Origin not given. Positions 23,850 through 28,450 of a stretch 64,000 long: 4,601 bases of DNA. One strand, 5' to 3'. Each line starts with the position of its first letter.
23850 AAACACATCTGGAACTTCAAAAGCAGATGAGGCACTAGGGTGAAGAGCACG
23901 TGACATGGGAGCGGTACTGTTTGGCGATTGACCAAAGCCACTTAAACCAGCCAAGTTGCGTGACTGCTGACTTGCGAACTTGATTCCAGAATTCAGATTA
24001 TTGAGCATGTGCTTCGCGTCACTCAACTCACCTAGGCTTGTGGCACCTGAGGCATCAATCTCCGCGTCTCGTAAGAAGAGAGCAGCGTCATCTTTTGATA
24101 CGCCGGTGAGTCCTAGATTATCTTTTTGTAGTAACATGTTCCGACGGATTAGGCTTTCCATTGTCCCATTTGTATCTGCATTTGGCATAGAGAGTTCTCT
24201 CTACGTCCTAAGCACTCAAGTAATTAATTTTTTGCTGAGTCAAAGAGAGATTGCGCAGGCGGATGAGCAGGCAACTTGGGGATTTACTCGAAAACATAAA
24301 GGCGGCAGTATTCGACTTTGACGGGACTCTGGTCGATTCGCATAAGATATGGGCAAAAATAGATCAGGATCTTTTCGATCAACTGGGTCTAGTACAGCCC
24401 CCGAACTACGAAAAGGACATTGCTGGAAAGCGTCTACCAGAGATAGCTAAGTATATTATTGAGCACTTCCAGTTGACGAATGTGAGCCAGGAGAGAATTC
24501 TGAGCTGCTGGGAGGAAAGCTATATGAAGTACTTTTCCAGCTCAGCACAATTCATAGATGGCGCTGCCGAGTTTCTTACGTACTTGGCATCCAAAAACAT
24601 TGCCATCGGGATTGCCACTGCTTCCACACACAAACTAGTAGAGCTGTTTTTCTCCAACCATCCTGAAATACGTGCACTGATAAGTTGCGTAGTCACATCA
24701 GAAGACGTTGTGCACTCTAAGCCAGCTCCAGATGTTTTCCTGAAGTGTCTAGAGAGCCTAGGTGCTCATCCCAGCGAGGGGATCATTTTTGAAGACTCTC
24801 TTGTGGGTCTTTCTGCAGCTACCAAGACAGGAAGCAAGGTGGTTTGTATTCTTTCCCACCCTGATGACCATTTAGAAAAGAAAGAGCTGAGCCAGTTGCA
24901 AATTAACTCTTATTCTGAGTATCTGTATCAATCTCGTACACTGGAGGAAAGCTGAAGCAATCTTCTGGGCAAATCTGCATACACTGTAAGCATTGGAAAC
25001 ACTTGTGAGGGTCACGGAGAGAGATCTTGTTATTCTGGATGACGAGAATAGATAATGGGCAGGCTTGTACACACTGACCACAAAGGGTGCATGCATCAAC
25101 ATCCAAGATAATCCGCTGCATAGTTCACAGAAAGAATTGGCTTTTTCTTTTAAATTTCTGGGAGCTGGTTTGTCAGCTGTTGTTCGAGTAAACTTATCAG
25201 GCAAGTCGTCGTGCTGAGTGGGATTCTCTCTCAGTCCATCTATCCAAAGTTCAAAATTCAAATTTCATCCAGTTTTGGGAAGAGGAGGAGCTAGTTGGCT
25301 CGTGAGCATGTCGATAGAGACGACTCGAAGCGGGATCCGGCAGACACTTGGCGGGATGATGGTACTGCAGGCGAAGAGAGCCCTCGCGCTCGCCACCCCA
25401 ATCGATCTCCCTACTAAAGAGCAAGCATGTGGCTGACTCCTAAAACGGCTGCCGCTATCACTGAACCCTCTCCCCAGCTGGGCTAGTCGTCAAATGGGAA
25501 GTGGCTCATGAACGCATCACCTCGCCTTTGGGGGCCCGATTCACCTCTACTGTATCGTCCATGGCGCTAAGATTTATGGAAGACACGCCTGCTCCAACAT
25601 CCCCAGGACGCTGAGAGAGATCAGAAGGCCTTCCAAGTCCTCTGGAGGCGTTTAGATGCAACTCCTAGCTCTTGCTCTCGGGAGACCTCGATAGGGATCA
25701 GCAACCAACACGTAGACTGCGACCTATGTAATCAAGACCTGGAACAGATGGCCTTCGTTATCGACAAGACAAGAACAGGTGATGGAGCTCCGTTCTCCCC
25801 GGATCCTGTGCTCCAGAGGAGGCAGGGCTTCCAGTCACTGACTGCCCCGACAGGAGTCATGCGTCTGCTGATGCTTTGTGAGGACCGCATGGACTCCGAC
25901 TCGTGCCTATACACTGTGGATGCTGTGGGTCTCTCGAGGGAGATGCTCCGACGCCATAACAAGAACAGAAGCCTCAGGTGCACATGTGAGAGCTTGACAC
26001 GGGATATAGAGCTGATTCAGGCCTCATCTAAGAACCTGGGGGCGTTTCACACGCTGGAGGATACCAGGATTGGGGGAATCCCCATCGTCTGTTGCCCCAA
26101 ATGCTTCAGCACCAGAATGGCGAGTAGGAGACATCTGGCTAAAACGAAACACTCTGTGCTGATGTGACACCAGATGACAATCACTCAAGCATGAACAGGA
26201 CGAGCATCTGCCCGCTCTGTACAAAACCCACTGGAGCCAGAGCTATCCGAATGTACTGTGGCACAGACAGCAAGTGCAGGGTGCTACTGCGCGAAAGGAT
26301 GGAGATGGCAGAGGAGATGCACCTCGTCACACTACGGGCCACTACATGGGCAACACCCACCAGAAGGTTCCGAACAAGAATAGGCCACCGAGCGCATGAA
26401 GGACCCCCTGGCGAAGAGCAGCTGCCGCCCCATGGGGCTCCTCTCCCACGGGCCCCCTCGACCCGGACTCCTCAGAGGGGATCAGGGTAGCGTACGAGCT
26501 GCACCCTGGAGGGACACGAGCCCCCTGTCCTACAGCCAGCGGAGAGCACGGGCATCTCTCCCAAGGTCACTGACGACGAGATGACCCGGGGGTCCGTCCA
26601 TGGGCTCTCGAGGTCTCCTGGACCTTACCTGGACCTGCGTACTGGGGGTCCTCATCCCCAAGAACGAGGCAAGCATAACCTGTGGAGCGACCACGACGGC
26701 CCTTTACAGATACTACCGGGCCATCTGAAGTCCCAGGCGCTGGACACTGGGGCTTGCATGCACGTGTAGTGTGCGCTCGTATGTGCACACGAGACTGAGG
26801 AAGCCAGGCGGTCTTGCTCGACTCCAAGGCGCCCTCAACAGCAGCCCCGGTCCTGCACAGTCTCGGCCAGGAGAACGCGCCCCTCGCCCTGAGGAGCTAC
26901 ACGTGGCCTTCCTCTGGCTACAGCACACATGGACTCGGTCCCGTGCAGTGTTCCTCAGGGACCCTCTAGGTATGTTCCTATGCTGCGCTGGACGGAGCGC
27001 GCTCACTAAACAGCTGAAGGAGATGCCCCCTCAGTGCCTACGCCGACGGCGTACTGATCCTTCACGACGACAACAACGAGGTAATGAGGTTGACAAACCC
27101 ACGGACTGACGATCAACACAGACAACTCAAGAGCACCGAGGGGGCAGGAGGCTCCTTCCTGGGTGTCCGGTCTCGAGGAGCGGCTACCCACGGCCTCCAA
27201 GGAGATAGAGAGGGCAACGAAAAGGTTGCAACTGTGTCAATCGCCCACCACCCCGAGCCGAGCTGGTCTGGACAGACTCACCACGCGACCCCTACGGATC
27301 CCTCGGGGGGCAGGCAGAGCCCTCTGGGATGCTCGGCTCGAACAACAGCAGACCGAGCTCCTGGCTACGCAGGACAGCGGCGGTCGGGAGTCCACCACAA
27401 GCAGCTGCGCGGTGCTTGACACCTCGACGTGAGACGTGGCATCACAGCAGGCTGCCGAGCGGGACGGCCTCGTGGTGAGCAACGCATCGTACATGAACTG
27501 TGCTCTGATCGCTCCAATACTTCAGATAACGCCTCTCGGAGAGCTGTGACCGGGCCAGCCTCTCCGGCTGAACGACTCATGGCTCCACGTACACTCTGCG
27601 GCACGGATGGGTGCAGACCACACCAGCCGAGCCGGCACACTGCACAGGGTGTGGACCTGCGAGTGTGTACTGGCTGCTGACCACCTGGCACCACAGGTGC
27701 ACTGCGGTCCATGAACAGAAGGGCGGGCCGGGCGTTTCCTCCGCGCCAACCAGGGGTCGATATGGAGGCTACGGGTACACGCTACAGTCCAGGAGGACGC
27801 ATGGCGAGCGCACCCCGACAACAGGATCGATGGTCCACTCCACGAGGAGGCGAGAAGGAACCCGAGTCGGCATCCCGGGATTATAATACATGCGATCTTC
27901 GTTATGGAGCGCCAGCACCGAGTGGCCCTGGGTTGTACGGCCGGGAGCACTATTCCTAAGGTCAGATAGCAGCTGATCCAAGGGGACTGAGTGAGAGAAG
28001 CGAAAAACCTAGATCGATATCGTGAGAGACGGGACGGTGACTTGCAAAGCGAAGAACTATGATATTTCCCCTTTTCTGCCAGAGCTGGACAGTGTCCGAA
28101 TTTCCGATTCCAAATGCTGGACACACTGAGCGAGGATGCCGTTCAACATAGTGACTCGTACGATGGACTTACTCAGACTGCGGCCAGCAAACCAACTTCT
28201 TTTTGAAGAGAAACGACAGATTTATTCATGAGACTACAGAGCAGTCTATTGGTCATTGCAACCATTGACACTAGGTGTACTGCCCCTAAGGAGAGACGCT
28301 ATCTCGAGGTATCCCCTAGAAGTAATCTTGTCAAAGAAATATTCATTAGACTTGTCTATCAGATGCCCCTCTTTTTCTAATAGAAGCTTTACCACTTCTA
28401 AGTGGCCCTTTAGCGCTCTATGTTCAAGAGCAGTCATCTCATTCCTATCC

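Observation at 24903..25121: Hidden 72-aa 2x[4Fe-4S] ferredoxin gene overlapping the 3' end of the HAD hydrolase gene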

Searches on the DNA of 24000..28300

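Call 67: search_rna_families(source=window, start=24000, end=28300, threshold=evalue, max_evalue=1)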
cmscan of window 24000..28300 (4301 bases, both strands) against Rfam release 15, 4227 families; matches with E-value up to 1: 0.
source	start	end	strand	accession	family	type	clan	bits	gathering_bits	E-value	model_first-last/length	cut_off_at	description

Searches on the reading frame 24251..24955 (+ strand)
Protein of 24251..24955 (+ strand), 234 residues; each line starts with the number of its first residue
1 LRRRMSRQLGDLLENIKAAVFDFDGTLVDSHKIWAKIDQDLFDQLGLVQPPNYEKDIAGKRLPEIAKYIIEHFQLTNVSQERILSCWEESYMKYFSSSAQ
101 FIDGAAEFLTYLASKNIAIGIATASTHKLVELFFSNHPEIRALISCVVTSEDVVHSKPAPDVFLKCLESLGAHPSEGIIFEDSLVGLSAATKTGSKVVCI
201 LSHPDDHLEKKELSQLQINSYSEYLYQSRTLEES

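Call 3: search_protein_families(library=pfam, proteins=[window:24251-24955:+], max_evalue=0.01)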
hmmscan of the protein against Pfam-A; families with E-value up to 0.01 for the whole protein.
window:24251-24955:+ (234 aa): 4 families
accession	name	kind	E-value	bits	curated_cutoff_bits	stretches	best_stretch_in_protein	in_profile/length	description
PF13419.12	HAD_2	-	6.4e-30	105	23.8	1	20-199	2-177/178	Haloacid dehalogenase-like hydrolase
PF00702.32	Hydrolase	-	2.6e-20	74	26.4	1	16-191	1-188/191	haloacid dehalogenase-like hydrolase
PF12710.13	HAD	-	0.00055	20.8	27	1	19-134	1-119/189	haloacid dehalogenase-like hydrolase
PF03031.24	NIF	-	0.0022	18.1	21.8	0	104-198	42-132/160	NLI interacting factor-like phosphatase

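Call 16: find_homologous_proteins(query=window:24263-24952:+, max_evalue=1e-10)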
Query window:24263-24952:+ (230 aa): 339 proteins with E <= 1e-10 among 745 candidates; the best 120 are listed.
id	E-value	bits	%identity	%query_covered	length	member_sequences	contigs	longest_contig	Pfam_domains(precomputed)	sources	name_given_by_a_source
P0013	1.7e-147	507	100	100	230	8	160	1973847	PF13419.13,PF00702.33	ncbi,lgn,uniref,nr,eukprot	ncbi:Beta-phosphoglucomutase [Giardia duodenalis]|uniref:Beta-phosphoglucomutase n=1 Tax=Giardia int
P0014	1.2e-112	393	77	100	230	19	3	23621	PF13419.13,PF00702.33,PF12710.14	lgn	-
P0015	1.1e-111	390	78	100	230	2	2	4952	PF13419.13,PF00702.33,PF12710.14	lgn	-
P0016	6.8e-108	377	75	99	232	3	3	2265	PF13419.13,PF00702.33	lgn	-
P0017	6.2e-43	165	41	92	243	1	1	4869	PF13419.13,PF00702.33,PF12710.14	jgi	-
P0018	1.3e-38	151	40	92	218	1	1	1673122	PF13419.13,PF00702.33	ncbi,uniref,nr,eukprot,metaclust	ncbi:Beta-phosphoglucomutase [Spironucleus salmonicida]|uniref:Beta-phosphoglucomutase n=1 Tax=Spiro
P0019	3.7e-29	120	37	94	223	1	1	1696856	PF13419.13,PF00702.33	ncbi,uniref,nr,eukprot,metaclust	ncbi:Beta-phosphoglucomutase [Spironucleus salmonicida]|uniref:Beta-phosphoglucomutase n=1 Tax=Spiro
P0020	3.4e-27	114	36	92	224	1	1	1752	PF13419.13,PF00702.33,PF13242.13,PF12710.14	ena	-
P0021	3.6e-27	113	37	82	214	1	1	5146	PF13419.13,PF00702.33,PF12710.14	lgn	-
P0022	3.9e-25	107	33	92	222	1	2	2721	PF13419.13,PF00702.33,PF13242.13,PF12710.14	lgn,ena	-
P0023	1.0e-24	105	33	93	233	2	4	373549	PF13419.13,PF00702.33,PF13242.13,PF12710.14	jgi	jgi:16S rRNA pseudouridine516 synthase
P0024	1.1e-23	102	32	94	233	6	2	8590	PF13419.13,PF00702.33,PF12710.14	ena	-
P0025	2.5e-19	88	35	81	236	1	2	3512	PF13419.13,PF00702.33,PF03031.25,PF12710.14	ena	-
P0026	8.9e-19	86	31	94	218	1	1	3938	PF13419.13,PF00702.33,PF12710.14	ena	-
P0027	1.8e-18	85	35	81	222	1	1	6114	PF13419.13,PF00702.33,PF12710.14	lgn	-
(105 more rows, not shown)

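Call 17: find_encoding_contigs(protein=P0014, flank=4000, max_places=4)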
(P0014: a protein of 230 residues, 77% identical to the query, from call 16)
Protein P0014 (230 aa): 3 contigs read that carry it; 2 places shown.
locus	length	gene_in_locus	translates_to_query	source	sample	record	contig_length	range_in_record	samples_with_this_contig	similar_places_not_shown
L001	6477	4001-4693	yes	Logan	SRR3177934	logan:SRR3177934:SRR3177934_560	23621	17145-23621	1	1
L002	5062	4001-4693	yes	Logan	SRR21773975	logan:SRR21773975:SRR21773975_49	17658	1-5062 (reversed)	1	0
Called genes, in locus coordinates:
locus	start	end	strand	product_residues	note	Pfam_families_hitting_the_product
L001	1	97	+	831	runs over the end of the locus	-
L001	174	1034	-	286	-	-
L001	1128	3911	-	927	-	-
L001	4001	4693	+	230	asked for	PF00702:Hydrolase, PF12710:HAD (weak), PF13419:HAD_2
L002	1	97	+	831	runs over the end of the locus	-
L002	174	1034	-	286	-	-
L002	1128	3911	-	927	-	-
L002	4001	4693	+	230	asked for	PF00702:Hydrolase, PF12710:HAD (weak), PF13419:HAD_2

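Call 18: find_encoding_contigs(protein=P0015, flank=4000, max_places=3)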
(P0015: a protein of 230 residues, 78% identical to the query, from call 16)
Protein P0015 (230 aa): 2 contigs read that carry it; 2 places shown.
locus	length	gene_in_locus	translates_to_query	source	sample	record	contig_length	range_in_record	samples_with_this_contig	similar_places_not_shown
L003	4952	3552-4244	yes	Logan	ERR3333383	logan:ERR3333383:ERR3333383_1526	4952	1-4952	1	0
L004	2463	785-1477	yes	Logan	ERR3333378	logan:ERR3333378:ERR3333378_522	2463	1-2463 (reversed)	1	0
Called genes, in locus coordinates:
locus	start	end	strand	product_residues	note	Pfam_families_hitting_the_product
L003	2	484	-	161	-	?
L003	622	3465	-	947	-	-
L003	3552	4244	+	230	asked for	PF00702:Hydrolase, PF12710:HAD (weak), PF13419:HAD_2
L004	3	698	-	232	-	?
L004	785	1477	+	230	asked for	PF00702:Hydrolase, PF12710:HAD (weak), PF13419:HAD_2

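Call 19: find_encoding_contigs(protein=P0016, flank=4000, max_places=3)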
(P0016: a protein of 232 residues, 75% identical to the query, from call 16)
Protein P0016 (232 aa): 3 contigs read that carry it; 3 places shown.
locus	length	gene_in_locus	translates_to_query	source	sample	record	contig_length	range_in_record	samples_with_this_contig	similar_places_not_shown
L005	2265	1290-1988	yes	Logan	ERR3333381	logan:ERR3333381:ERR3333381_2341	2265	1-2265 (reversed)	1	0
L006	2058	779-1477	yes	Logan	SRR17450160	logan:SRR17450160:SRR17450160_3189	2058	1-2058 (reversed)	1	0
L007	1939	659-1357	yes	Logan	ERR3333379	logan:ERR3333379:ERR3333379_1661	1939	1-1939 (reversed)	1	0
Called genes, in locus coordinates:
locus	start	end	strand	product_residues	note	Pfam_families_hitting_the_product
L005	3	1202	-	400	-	?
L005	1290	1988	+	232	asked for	PF00702:Hydrolase, PF13419:HAD_2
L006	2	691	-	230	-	?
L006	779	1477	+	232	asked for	PF00702:Hydrolase, PF13419:HAD_2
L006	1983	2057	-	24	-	?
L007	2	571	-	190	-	?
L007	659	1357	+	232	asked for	PF00702:Hydrolase, PF13419:HAD_2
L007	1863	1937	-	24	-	?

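Call 20: find_encoding_contigs(protein=P0017, flank=4000, max_places=3)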
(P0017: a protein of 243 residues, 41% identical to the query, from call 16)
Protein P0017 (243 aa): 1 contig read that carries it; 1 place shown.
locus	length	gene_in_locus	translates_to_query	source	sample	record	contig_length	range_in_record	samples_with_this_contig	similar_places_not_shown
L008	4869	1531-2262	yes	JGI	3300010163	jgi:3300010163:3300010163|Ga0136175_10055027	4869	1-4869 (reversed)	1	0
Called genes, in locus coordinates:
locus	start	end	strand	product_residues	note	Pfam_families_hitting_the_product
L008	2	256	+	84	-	?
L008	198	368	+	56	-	-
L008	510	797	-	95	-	PF01221:Dynein_light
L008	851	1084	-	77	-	PF01221:Dynein_light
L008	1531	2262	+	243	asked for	PF00702:Hydrolase, PF12710:HAD, PF13419:HAD_2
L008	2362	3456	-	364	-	PF01652:IF4E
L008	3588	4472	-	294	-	-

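Call 65: search_protein_families(library=ncbifam, proteins=[window:24263-24952:+], max_evalue=0.001)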
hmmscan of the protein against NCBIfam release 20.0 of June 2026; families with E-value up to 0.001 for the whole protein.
window:24263-24952:+ (230 aa): 31 families (the best 25 are shown)
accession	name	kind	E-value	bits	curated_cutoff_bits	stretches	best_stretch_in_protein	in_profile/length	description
TIGR02009.1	PGMB-YQAB-SF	subfamily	8.1e-31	107.6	153.35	1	12-196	1-186/186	beta-phosphoglucomutase family hydrolase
NF008087.0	PRK10826.1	equivalog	1.7e-28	99.8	191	1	10-219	5-214/222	hexitol phosphatase HxpB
TIGR01990.1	bPGM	equivalog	1.8e-20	73.7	189.4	1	12-196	1-186/187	beta-phosphoglucomutase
NF053653.1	InDiPhoBT2121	equivalog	1e-18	67.7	245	1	12-200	1-190/216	inorganic diphosphatase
NF008000.0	PRK10725.1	equivalog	3.1e-17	63.3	215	1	11-194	4-183/188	fructose-1-phosphate/6-phosphogluconate phosphatase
NF009804.0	PRK13288.1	equivalog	5.2e-15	55.5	218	1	11-194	2-179/215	pyrophosphatase PpaX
TIGR01422.2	phosphonatase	equivalog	2.4e-14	53.3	220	1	71-199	73-202/251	phosphonoacetaldehyde hydrolase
TIGR02253.1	CTE7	subfamily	3.4e-14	53.1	169.75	1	12-219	2-219/221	TIGR02253 family HAD-type hydrolase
NF046057.1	bifunc_MtlD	equivalog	3.9e-14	52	800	1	11-209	6-206/683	bifunctional mannitol-1-phosphate dehydrogenase/phosphatase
NF009695.0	PRK13222.1-2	equivalog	4.5e-14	52.5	225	1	10-196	4-193/226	phosphoglycolate phosphatase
NF008610.0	PRK11587.1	equivalog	4.5e-14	52.3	282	1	12-217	3-200/219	sugar phosphatase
TIGR01509.1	HAD-SF-IA-v3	subfamily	1.1e-12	48.4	29.4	1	135-196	95-154/154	HAD-IA family hydrolase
TIGR01449.2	PGP_bact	equivalog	1.4e-12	47.6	180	1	16-197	2-185/213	phosphoglycolate phosphatase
NF007854.0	PRK10563.1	equivalog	1.3e-11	44.6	211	1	10-198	2-187/221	6-phosphogluconate phosphatase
NF009697.0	PRK13222.1-4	equivalog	2.1e-11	43.6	327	1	10-195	5-192/232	phosphoglycolate phosphatase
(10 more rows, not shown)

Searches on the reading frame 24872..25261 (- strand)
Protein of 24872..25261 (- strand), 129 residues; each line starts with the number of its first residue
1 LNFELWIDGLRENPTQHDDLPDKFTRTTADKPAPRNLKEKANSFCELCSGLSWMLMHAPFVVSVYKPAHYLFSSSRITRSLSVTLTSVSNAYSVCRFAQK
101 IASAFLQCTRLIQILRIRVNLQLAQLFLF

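Call 3: search_protein_families(library=pfam, proteins=[window:24872-25261:-], max_evalue=0.01)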
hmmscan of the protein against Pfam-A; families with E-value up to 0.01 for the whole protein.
window:24872-25261:- (129 aa): 0 families
